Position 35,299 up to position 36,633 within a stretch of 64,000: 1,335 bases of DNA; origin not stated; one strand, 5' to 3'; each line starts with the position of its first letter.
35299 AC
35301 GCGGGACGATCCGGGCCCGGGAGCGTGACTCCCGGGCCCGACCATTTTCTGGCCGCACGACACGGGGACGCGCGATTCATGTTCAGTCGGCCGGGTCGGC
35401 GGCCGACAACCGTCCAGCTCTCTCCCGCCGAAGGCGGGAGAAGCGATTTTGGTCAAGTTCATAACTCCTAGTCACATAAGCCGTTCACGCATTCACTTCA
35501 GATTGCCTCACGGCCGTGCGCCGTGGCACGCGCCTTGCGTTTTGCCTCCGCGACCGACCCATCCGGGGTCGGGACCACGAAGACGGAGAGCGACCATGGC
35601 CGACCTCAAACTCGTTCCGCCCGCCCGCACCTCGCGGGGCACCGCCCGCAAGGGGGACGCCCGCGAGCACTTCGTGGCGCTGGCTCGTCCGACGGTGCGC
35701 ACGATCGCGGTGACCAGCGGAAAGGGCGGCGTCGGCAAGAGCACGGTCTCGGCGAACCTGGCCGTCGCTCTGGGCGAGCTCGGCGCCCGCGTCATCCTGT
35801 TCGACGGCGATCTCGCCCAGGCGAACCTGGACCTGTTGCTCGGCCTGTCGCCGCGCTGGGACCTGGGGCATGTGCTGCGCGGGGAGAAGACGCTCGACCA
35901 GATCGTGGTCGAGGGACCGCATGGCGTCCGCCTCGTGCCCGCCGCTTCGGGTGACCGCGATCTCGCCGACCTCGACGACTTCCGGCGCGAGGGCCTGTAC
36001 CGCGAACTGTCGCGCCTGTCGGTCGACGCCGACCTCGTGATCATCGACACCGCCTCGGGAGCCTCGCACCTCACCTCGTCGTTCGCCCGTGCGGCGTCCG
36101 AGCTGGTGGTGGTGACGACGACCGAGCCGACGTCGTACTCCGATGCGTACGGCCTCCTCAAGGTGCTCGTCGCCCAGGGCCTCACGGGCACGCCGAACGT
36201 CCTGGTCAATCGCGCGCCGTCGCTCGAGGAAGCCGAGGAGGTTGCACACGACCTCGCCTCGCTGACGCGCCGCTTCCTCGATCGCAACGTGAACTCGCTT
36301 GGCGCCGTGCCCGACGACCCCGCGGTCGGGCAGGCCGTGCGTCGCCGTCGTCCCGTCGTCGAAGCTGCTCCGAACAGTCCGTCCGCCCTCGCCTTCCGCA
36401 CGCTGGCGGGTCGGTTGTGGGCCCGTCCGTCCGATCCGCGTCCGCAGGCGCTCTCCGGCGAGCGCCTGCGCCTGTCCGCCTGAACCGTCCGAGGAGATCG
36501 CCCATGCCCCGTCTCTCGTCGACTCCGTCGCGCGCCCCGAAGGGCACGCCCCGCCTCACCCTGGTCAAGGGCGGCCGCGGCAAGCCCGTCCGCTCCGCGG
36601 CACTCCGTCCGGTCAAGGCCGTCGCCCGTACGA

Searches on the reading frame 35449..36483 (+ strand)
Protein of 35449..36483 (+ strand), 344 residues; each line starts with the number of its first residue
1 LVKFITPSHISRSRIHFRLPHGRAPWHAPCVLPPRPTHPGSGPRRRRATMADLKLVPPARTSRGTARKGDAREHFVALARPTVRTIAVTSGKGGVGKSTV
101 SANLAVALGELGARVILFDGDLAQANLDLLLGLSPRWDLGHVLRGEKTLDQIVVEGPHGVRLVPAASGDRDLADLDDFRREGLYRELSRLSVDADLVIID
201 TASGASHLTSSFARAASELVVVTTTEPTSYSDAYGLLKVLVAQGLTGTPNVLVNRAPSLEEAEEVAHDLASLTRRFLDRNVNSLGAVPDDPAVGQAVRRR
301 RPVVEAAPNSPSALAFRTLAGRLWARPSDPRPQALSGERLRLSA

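Call 5: search_protein_families(library=pfam, proteins=[window:35449-36483:+], max_evalue=0.01)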
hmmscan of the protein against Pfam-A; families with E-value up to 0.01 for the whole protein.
window:35449-36483:+ (344 aa): 9 families
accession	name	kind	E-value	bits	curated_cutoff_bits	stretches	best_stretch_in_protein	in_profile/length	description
PF10609.15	ParA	-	7.8e-18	65.2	27.1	1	84-134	4-54/246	NUBPL iron-transfer P-loop NTPase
PF13614.12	AAA_31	-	1.4e-15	58.1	27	1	84-232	2-156/177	AAA domain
PF01656.29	CbiA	-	2.2e-15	57.2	25.4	1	86-303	1-125/125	CobQ/CobB/MinD/ParA nucleotide binding domain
PF06564.18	CBP_BcsQ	-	2.6e-12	47.2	21.3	1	85-321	3-231/234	Cellulose biosynthesis protein BcsQ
PF00142.24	Fer4_NifH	-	1.1e-09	38.6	25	1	86-163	3-84/271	4Fe-4S iron sulfur cluster binding proteins, NifH/frxC family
PF09140.17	MipZ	-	6.3e-08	32.7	20.7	1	85-220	2-126/262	ATPase MipZ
PF02374.21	ArsA_ATPase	-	4.3e-07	29.9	24.3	1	87-124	4-41/305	Anion-transporting ATPase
PF01583.26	APS_kinase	-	0.0031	18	21.1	1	89-134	7-52/152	Adenylylsulphate kinase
PF07015.17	VirC1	-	0.0055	16.5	24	0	85-122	3-40/231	VirC1 protein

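Call 18: search_protein_families(library=ncbifam, proteins=[window:35596-36483:+], max_evalue=1)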
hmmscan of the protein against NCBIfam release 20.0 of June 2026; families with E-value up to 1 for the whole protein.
window:35596-36483:+ (295 aa): 43 families (the best 25 are shown)
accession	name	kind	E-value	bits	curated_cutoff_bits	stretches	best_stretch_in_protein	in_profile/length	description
TIGR01969.1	minD_arch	subfamily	9.3e-42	142.9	201.75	1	35-276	1-232/251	cell division ATPase MinD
TIGR01968.1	minD_bact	equivalog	2.2e-31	109.1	212.9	1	35-275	2-237/261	septum site-determining protein MinD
TIGR03371.1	cellulose_yhjQ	equivalog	8.2e-26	91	157.85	1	35-274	2-241/246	cellulose biosynthesis protein BcsQ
NF041546.1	ParA_partition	equivalog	6e-17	61.9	180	2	36-73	1-38/203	ParA family partition ATPase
NF008079.0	PRK10818.1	equivalog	1.3e-16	60.8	508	1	35-194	3-163/270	septum site-determining protein MinD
NF041136.1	MrpORP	equivalog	7.6e-14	51.8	450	1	36-85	7-56/365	iron-sulfur cluster carrier protein MrpORP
TIGR03029.1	EpsG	equivalog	1.9e-12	46.9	313.8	1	35-195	104-264/274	chain length determinant protein tyrosine kinase EpsG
TIGR01287.1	nifH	equivalog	2e-11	43.7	394.35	1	38-291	4-261/275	nitrogenase iron protein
TIGR03018.1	pepcterm_TyrKin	hypoth_equivalog_domain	3.8e-11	42.7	230.65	1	35-184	36-189/207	XrtA-associated tyrosine autokinase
NF033200.1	F430_CfbC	exception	8.5e-11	41.7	402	1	37-292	3-256/260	Ni-sirohydrochlorin a,c-diamide reductive cyclase ATP-dependent reductase subunit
NF008669.0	PRK11670.1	equivalog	1.8e-10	40.3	348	1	36-83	109-156/369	iron-sulfur cluster carrier protein ApbC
TIGR01007.1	eps_fam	subfamily_domain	7.7e-10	38.6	108.05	1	30-154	13-137/204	polysaccharide biosynthesis tyrosine autokinase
NF047398.1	AAA_KGGVGR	domain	5.9e-09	36.5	90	2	34-73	2-41/190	KGGVGR-motif variant AAA ATPase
NF009701.0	PRK13230.1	subfamily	3e-08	33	350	2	37-72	4-38/291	nitrogenase reductase-like protein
NF010443.0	PRK13869.1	subfamily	8.5e-08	31.4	446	1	25-91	110-177/405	plasmid-partitioning protein RepA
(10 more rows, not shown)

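Call 45: search_solved_structures(query=window:35596-36483:+, max_evalue=1e-10)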
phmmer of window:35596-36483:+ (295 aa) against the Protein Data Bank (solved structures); distinct sequences matched with E-value up to 1e-10: 14.
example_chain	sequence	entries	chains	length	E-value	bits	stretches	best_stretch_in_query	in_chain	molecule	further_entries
5j1j_A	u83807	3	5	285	5.9e-58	199.8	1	33-283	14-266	Site-determining protein | Transcriptional antiactivator FleN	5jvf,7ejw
8pb9_A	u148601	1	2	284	7.9e-57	196.2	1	33-283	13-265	Antiactivator FleN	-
8p53_A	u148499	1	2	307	9.6e-57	195.9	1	33-283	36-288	Antiactivator FleN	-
4rz2_A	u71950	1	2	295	1e-41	146.6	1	31-274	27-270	Site-determining protein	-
4rz3_A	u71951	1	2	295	1.3e-40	142.9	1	31-274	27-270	Site-determining protein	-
1hyq_A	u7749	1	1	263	2.2e-31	112.7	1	34-274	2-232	CELL DIVISION INHIBITOR (MIND-1)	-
1ion_A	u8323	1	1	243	5.6e-22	81.9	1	35-272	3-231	PROBABLE CELL DIVISION INHIBITOR MIND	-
1g3q_A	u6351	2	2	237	9.7e-21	77.8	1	35-272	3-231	CELL DIVISION INHIBITOR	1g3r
4v03_A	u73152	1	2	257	4.3e-20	75.7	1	36-273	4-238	SITE-DETERMINING PROTEIN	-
4v02_A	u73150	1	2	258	5.6e-19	72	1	36-274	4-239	SITE-DETERMINING PROTEIN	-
3q9l_A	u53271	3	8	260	6.5e-18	68.5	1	35-267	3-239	Septum site-determining protein minD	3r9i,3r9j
6riq_C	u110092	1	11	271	1.1e-17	67.8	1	35-196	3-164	Site-determining protein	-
1wcv_1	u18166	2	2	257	2.2e-14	57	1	31-279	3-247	SEGREGATION PROTEIN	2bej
2bek_A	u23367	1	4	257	8.1e-14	55.1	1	31-279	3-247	SEGREGATION PROTEIN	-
